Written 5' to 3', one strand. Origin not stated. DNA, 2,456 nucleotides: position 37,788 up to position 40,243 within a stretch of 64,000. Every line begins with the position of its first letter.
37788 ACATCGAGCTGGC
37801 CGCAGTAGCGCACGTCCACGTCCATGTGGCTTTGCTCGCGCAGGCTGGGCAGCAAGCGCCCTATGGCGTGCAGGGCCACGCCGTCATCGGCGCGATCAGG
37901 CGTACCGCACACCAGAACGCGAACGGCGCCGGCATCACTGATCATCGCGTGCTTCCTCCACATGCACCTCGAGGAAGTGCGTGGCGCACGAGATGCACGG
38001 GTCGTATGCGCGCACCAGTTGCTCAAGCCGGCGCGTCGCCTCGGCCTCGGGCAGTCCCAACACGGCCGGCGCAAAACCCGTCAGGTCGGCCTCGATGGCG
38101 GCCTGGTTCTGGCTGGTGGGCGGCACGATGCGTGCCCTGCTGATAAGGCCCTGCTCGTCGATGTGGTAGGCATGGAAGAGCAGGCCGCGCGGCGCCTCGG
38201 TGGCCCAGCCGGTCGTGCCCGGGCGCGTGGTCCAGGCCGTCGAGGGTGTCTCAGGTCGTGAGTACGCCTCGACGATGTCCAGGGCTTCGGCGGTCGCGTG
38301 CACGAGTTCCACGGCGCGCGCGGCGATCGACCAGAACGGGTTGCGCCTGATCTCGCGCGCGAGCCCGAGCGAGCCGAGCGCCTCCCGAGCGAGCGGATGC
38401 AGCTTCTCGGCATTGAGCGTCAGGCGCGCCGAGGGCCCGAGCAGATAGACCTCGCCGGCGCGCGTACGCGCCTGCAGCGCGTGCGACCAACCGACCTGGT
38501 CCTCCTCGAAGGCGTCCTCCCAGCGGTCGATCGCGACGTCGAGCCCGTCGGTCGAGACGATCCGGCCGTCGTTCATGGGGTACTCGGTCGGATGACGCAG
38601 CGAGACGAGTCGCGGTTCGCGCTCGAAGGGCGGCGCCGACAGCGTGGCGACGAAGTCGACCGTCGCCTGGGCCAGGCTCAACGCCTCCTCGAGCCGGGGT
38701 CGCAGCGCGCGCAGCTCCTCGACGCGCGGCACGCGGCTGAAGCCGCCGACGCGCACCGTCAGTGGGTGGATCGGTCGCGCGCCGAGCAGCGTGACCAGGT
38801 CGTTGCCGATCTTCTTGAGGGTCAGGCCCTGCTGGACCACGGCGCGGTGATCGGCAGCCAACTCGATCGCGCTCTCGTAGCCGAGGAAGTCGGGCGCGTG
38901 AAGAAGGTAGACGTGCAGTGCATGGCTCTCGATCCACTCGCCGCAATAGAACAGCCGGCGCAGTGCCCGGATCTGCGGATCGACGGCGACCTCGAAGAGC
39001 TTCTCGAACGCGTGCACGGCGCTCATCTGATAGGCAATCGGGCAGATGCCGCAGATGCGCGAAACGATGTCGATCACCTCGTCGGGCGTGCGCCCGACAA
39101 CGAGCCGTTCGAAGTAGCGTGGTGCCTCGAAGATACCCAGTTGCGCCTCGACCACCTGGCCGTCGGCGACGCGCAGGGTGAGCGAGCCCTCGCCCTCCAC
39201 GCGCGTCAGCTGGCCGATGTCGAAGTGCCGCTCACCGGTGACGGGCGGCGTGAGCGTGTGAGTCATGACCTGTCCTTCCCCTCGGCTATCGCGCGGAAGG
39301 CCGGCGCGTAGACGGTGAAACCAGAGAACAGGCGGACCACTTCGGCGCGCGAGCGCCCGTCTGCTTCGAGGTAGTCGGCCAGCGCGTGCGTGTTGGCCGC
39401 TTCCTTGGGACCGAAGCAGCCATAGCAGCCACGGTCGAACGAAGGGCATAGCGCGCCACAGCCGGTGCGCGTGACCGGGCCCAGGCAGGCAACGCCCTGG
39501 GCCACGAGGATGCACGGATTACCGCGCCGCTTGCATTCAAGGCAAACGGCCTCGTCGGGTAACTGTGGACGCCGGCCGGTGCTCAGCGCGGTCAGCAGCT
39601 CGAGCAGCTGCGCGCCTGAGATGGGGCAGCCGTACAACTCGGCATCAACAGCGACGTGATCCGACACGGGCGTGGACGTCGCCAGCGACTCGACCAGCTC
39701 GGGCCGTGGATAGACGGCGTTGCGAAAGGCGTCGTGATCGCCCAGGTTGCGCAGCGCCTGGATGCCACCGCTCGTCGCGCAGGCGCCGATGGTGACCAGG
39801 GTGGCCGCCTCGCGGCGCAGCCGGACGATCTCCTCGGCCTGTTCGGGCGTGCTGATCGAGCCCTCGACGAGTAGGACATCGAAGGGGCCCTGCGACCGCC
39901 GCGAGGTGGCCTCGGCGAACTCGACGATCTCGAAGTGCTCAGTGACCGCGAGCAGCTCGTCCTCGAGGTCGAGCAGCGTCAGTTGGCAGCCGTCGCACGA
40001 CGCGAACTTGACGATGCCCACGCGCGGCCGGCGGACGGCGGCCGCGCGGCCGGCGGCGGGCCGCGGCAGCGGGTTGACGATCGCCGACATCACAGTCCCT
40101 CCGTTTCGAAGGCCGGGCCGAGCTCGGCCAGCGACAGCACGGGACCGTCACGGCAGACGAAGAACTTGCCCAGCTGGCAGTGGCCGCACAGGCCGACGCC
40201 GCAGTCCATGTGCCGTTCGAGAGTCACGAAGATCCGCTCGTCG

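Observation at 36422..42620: Group-3b-type [NiFe] hydrogenase operon with fused beta-gamma diaphorase, headed by a cNMP-binding protein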

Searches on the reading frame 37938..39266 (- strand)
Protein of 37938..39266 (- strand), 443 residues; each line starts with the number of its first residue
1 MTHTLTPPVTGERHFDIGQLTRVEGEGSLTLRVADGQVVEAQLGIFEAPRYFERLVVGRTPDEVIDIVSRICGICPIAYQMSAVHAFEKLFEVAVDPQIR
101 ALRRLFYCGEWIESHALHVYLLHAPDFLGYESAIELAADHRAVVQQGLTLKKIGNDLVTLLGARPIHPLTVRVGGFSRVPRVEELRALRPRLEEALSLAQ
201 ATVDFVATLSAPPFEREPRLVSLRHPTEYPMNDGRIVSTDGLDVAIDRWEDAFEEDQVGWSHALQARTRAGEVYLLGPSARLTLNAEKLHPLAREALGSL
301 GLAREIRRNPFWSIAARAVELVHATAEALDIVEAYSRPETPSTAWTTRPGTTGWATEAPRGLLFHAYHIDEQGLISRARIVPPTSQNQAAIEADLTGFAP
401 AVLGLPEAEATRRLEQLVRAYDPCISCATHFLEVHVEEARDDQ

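Call 5: search_protein_families(library=pfam, proteins=[window:37938-39266:-], max_evalue=0.01)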
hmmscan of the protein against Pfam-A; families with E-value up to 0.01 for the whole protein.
window:37938-39266:- (443 aa): 1 family
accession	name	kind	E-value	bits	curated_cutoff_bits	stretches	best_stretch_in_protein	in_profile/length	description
PF00374.24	NiFeSe_Hases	-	2.3e-28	99.9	25.8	2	50-137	1-88/508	Nickel-dependent hydrogenase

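Call 6: search_protein_families(library=ncbifam, proteins=[window:37938-39266:-], max_evalue=0.01)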
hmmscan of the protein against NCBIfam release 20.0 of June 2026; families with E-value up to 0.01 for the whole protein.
window:37938-39266:- (443 aa): 10 families
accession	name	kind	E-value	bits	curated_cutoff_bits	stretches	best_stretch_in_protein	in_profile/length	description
NF040828.1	sulfhyd_ShyA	equivalog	8.6e-81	271.9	700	1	16-433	4-414/415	NAD(P)-dependent hydrogenase/sulfhydrogenase 2 subunit alpha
NF040832.1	sulfhyd_HydA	equivalog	1.3e-66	225.5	880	1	17-432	7-424/426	NADPH-dependent hydrogenase/sulfhydrogenase 1 subunit alpha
NF045518.1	H2_NiFeSe_large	exception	2e-39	135.8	780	2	17-195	6-198/485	NiFeSe hydrogenase large subunit HysA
TIGR03295.1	frhA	equivalog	1e-38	133.4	392.5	2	16-209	6-195/412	coenzyme F420 hydrogenase subunit alpha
NF041785.2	VhuA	equivalog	7e-37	127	800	2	17-209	6-205/418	F420-non-reducing hydrogenase Vhu subunit A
NF033181.1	NiFeSe_hydrog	equivalog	8.9e-37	127.1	600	2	18-130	7-118/507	nickel-dependent hydrogenase large subunit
NF007778.0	PRK10467.1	equivalog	7.6e-20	70.7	969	2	16-147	6-136/567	hydrogenase 2 large subunit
NF007550.0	PRK10170.1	equivalog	6e-15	54.7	1101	2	15-145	19-147/597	Ni/Fe-hydrogenase large subunit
NF041786.2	VhuU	equivalog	3.1e-06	26.9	70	1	414-432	11-29/45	F420-non-reducing hydrogenase selenoprotein subunit VhuU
NF004739.1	PRK06075.1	equivalog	0.0045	15.8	360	0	25-120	14-109/384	NADH-quinone oxidoreductase subunit D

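Call 11: search_solved_structures(query=window:37938-39266:-, max_evalue=0.00001)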
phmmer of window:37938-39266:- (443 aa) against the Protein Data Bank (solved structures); distinct sequences matched with E-value up to 0.00001: 71 (the best 60 are shown).
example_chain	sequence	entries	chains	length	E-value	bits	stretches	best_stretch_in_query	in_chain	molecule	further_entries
5yxy_A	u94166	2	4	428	5.9e-63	216.9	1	17-431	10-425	Cytosolic NiFe-hydrogenase, alpha subunit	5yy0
9nez_D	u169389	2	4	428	8.7e-63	216.3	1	17-432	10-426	Sulfhydrogenase 1 subunit alpha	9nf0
9e15_B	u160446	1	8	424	3.8e-62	214.2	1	17-430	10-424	Sulfhydrogenase 1 subunit alpha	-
9e1j_B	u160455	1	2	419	3.9e-62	214.2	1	17-430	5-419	Sulfhydrogenase 1 subunit alpha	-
5xf9_D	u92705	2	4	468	9e-43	150.4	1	8-430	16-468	NAD-reducing hydrogenase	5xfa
5odc_F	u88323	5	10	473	5.1e-40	141.3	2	17-204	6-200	Methyl-viologen reducing hydrogenase subunit A | Methyl-viologen reducing hydrogenase, subunit A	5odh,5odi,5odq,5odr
9sw2_F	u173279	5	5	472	1e-39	140.3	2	19-220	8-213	F420-non-reducing hydrogenase subunit A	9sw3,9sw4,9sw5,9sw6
7t2r_D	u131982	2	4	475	5.6e-38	134.6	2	15-206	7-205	NiFe hydrogenase large subunit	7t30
9sfi_g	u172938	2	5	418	4.5e-32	115.1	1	17-395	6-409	Coenzyme F420-reducing hydrogenase, alpha subunit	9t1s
6qgt_A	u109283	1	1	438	6.2e-29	104.8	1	16-206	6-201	F420-reducing hydrogenase, subunit alpha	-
6qgr_A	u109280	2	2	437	6.5e-29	104.7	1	16-206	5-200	Coenzyme F420 hydrogenase subunit alpha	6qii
5jsu_B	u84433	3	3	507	9.5e-29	104.2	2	9-196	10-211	Periplasmic [NiFeSe] hydrogenase, large subunit, selenocysteine-containing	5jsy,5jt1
5jsh_B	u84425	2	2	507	3.1e-27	99.2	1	9-196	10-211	Periplasmic [NiFeSe] hydrogenase, large subunit, selenocysteine-containing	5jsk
4kl8_L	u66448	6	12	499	1.1e-26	97.3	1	2-128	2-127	Nickel-dependent hydrogenase large subunit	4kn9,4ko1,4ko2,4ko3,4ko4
6ruc_B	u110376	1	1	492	1.6e-26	96.8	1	9-196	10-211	Periplasmic [NiFeSe] hydrogenase, large subunit, selenocysteine-containing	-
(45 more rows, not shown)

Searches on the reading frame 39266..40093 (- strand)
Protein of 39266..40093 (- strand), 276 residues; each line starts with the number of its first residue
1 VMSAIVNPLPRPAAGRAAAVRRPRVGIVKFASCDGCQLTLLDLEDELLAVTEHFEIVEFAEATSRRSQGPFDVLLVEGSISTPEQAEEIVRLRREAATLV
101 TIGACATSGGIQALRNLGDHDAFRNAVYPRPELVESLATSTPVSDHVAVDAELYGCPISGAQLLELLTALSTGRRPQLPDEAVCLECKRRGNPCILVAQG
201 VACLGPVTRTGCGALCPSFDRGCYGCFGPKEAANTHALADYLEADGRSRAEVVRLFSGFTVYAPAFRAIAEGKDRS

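Call 5: search_protein_families(library=pfam, proteins=[window:39266-40093:-], max_evalue=0.01)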
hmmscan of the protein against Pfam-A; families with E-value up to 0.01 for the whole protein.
window:39266-40093:- (276 aa): 1 family
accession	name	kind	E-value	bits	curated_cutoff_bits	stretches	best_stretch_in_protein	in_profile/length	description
PF01058.29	Oxidored_q6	-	7.6e-22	77.8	27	1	33-170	1-128/128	NADH ubiquinone oxidoreductase, 20 Kd subunit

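Call 6: search_protein_families(library=ncbifam, proteins=[window:39266-40093:-], max_evalue=0.01)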
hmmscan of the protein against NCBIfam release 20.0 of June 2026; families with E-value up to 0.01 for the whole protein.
window:39266-40093:- (276 aa): 7 families
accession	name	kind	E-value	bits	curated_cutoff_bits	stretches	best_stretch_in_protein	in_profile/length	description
NF040831.1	sulfhyd_ShyD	equivalog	6.8e-47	160.1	460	1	24-260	2-238/240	NAD(P)-dependent hydrogenase/sulfhydrogenase 2 subunit delta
NF040836.1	sulfhyd_HydD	equivalog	1e-45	156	500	1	23-265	6-250/261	NADPH-dependent hydrogenase/sulfhydrogenase 1 subunit delta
NF045875.1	F420_non_VhuG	exception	1.5e-32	113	450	1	23-233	5-243/286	F420-non-reducing hydrogenase subunit VhuG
TIGR03294.1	FrhG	equivalog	2.5e-13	50.3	245.5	1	23-180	2-150/228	coenzyme F420 hydrogenase subunit gamma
NF011390.0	PRK14815.1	equivalog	0.00064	19.1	281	1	47-111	49-116/183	NADH dehydrogenase subunit B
NF011394.0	PRK14819.1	equivalog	0.0044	16.6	312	0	49-110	49-113/264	NADH-quinone oxidoreductase subunit B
NF011395.0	PRK14820.1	equivalog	0.0094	15.7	263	0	50-112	53-117/180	NADH-quinone oxidoreductase subunit B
